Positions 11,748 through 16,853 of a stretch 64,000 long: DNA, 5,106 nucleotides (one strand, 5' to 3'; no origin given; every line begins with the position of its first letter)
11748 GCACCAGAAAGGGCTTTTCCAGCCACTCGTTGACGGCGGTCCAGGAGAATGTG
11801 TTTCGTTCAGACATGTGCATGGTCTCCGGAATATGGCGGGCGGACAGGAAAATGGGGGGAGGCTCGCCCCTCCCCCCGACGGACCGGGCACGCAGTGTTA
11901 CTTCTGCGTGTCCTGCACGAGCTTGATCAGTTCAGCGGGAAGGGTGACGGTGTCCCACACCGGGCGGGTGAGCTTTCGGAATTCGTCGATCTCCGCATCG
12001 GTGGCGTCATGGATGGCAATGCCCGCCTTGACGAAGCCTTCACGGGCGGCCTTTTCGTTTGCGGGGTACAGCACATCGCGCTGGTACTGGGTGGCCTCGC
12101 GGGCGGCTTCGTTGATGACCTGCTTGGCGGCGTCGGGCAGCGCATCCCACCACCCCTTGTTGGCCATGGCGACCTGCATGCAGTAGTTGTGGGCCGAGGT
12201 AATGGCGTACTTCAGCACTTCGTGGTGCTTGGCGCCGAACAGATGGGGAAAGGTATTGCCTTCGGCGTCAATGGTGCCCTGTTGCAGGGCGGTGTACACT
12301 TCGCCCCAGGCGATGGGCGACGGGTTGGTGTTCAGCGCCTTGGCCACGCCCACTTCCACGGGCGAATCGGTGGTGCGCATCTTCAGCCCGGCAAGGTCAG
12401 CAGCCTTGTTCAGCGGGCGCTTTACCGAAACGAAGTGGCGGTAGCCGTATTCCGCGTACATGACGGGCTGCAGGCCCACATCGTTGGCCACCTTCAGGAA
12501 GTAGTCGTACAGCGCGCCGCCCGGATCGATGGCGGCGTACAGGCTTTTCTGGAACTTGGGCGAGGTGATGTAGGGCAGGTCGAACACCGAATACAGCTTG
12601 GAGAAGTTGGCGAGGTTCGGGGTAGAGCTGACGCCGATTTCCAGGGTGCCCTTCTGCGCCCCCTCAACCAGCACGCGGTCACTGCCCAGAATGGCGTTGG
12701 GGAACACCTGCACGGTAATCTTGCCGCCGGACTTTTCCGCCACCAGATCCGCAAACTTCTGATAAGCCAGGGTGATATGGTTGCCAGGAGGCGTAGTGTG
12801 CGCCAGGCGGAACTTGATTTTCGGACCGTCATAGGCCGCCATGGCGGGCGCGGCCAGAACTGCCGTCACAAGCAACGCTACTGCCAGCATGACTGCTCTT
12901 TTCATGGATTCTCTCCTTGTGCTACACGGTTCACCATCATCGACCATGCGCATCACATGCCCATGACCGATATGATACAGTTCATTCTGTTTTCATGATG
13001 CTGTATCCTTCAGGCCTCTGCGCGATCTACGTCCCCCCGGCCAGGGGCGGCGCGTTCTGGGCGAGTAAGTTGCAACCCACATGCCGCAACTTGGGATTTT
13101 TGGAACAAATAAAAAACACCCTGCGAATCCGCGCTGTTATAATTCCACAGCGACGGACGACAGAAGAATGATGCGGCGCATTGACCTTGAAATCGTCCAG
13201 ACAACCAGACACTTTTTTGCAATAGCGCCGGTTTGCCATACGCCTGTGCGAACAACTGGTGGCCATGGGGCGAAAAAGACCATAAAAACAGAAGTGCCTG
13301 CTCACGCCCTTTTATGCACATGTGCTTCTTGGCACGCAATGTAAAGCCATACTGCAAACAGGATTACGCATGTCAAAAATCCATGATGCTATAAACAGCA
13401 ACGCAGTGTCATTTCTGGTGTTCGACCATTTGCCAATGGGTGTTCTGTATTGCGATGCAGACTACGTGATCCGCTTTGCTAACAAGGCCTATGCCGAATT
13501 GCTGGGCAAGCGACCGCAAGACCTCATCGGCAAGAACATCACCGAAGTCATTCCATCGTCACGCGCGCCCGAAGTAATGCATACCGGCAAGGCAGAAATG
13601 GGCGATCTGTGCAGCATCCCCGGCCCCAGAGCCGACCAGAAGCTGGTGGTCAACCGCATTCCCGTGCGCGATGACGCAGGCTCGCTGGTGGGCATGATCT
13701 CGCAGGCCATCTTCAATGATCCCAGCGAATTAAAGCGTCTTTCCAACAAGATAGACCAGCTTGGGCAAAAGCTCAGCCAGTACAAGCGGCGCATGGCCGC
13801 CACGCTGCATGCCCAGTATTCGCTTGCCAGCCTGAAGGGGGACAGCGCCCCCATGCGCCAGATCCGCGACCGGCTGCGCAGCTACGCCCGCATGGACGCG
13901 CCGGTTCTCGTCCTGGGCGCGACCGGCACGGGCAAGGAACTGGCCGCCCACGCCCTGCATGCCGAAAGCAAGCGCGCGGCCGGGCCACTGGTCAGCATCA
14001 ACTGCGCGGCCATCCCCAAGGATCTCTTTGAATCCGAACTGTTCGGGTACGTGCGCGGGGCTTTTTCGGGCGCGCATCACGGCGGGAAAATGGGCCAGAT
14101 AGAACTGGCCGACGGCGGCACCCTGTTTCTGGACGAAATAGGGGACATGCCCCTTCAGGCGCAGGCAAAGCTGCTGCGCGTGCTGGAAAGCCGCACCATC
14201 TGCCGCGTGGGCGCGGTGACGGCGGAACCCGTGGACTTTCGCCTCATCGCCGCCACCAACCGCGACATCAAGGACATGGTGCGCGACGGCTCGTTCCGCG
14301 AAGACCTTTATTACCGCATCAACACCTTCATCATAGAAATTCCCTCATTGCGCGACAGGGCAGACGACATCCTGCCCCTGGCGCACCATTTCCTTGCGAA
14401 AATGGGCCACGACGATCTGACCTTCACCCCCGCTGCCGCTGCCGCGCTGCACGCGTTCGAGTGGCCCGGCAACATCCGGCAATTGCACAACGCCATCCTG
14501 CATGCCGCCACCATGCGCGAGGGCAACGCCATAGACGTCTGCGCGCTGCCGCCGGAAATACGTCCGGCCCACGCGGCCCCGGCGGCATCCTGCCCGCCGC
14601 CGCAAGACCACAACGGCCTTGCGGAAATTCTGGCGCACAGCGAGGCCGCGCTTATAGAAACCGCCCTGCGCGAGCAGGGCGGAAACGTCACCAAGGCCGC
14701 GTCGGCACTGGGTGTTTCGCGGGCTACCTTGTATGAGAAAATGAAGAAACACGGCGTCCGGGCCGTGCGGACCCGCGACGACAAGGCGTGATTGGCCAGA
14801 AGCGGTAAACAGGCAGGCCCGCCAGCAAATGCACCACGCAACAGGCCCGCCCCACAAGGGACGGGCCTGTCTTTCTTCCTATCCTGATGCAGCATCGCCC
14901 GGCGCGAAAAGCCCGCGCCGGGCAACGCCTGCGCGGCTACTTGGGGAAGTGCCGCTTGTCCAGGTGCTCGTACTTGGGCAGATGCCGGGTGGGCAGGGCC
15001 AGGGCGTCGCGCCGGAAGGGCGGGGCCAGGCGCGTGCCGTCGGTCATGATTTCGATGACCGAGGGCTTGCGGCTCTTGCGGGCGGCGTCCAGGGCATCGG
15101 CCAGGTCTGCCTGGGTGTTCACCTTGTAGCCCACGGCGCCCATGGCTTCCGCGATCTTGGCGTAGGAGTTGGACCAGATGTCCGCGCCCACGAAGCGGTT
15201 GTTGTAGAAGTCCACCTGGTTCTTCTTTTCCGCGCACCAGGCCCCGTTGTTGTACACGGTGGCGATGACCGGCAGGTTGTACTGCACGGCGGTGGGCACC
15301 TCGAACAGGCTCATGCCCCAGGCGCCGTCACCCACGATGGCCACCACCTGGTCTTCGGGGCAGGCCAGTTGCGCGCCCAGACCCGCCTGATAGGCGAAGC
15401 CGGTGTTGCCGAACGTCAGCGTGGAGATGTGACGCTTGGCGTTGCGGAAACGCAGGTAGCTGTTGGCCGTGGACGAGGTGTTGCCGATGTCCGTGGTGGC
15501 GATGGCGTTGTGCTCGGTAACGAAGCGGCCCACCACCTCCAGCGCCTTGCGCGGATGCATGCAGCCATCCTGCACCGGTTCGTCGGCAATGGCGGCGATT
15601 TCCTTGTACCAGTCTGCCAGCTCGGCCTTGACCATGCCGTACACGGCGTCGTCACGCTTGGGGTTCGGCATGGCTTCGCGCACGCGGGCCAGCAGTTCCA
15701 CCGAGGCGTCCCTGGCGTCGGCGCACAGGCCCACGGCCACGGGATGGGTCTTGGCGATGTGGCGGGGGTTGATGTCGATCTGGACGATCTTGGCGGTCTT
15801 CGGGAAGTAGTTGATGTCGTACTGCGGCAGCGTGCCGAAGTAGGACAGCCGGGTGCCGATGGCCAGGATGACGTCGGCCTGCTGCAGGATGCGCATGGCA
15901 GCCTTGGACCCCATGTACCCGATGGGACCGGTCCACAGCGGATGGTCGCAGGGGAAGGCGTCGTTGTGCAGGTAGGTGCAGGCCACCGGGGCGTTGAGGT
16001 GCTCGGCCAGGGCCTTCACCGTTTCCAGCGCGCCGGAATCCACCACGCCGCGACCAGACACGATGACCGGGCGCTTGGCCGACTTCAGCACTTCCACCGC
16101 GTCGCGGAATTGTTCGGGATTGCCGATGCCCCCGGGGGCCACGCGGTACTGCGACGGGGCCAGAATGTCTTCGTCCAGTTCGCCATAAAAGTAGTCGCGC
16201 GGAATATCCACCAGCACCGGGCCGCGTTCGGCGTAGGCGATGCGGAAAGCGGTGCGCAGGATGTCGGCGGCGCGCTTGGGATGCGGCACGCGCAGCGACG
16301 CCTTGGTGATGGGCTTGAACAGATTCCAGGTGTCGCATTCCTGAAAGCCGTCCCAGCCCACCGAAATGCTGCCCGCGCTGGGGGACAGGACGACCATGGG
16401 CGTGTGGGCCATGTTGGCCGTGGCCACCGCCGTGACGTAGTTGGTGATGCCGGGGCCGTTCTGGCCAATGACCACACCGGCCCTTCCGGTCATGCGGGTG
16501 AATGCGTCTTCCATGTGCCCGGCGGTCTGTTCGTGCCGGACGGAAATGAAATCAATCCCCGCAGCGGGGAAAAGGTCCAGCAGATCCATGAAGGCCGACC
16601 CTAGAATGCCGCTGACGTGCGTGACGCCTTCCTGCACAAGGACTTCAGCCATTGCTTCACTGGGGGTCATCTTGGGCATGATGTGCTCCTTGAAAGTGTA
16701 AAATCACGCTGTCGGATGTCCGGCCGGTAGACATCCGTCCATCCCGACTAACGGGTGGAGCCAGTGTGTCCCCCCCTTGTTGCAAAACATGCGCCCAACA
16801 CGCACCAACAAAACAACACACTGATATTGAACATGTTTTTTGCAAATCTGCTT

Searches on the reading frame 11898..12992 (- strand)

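Call 72: search_protein_families(library=pfam, proteins=[window:11898-12992:-], max_evalue=0.00001)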
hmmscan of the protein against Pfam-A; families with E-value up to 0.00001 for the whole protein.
window:11898-12992:- (364 aa): 1 family
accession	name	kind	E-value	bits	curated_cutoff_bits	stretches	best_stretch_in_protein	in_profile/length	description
PF03480.18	DctP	-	1.8e-71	241.3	23.4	1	64-348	2-281/286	Bacterial extracellular solute-binding protein, family 7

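Call 73: search_protein_families(library=ncbifam, proteins=[window:11898-12992:-], max_evalue=1e-10)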
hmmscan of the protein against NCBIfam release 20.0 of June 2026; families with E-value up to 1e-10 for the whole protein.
window:11898-12992:- (364 aa): 2 families
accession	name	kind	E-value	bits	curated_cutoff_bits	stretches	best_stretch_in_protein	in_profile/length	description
TIGR00787.1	dctP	subfamily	8.3e-57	192.5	175.05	1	64-311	2-245/257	DctP family TRAP transporter solute-binding subunit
NF037995.1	TRAP_S1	subfamily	6.6e-56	189.6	50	1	62-338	1-271/271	TRAP transporter substrate-binding protein DctP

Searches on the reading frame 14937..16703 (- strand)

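Call 72: search_protein_families(library=pfam, proteins=[window:14937-16703:-], max_evalue=0.00001)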
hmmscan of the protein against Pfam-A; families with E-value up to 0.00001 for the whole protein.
window:14937-16703:- (588 aa): 3 families
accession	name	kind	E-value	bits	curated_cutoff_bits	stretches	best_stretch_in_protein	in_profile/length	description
PF00205.28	TPP_enzyme_M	-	2.6e-41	141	30.4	1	200-333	2-133/137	Thiamine pyrophosphate enzyme, central domain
PF02775.26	TPP_enzyme_C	-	2.9e-37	128.2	21.9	1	405-552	1-151/151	Thiamine pyrophosphate enzyme, C-terminal TPP binding domain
PF02776.23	TPP_enzyme_N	-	3.5e-31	107.9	26.8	1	12-125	1-116/119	Thiamine pyrophosphate enzyme, N-terminal TPP binding domain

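Call 73: search_protein_families(library=ncbifam, proteins=[window:14937-16703:-], max_evalue=1e-10)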
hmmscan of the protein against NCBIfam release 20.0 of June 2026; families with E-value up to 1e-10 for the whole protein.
window:14937-16703:- (588 aa): 50 families (the best 25 are shown)
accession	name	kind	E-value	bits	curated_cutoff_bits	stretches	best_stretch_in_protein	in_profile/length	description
NF005713.0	PRK07525.1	subfamily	1.9e-258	858.7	620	1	9-583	3-590/592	sulfoacetaldehyde acetyltransferase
TIGR03457.1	sulphoacet_xsc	equivalog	1.1e-233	776.8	676.4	1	11-578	1-579/579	sulfoacetaldehyde acetyltransferase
TIGR00118.1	acolac_lg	equivalog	1.6e-114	383.4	538.35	1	13-558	2-538/557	biosynthetic-type acetolactate synthase large subunit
NF004710.0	PRK06048.1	equivalog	1.4e-102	344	976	1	9-556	5-539/561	acetolactate synthase large subunit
NF004919.0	PRK06276.1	equivalog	1.6e-101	340.4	866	1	12-557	1-541/582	acetolactate synthase large subunit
NF005058.0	PRK06466.1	equivalog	2.6e-99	333.2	951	1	12-557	4-550/574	acetolactate synthase 3 large subunit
NF006052.0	PRK08199.1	subfamily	1e-93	314.6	539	1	9-561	5-544/559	thiamine pyrophosphate protein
NF005860.0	PRK07789.1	equivalog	2e-90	303.9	881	1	9-553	31-577/615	acetolactate synthase large subunit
NF005651.0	PRK07418.1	subfamily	3.3e-90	303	942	1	10-553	17-558/617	acetolactate synthase large subunit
NF006525.0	PRK08979.1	equivalog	9.4e-90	301.6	1084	1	11-564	3-555/572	acetolactate synthase 3 large subunit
NF005824.0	PRK07710.1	equivalog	1.7e-88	297.4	976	1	11-553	16-547/573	acetolactate synthase large subunit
NF006581.0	PRK09107.1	equivalog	1.2e-87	294.7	974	1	8-553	7-552/595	acetolactate synthase 3 large subunit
NF005936.0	PRK07979.1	equivalog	4.1e-87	292.8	1080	1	14-558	6-551/574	acetolactate synthase 3 large subunit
NF005039.0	PRK06456.1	equivalog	2.6e-86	290.3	868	1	16-562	6-552/572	acetolactate synthase large subunit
TIGR02720.1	pyruv_oxi_spxB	equivalog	2.9e-86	290.1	637.85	1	15-553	2-530/575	pyruvate oxidase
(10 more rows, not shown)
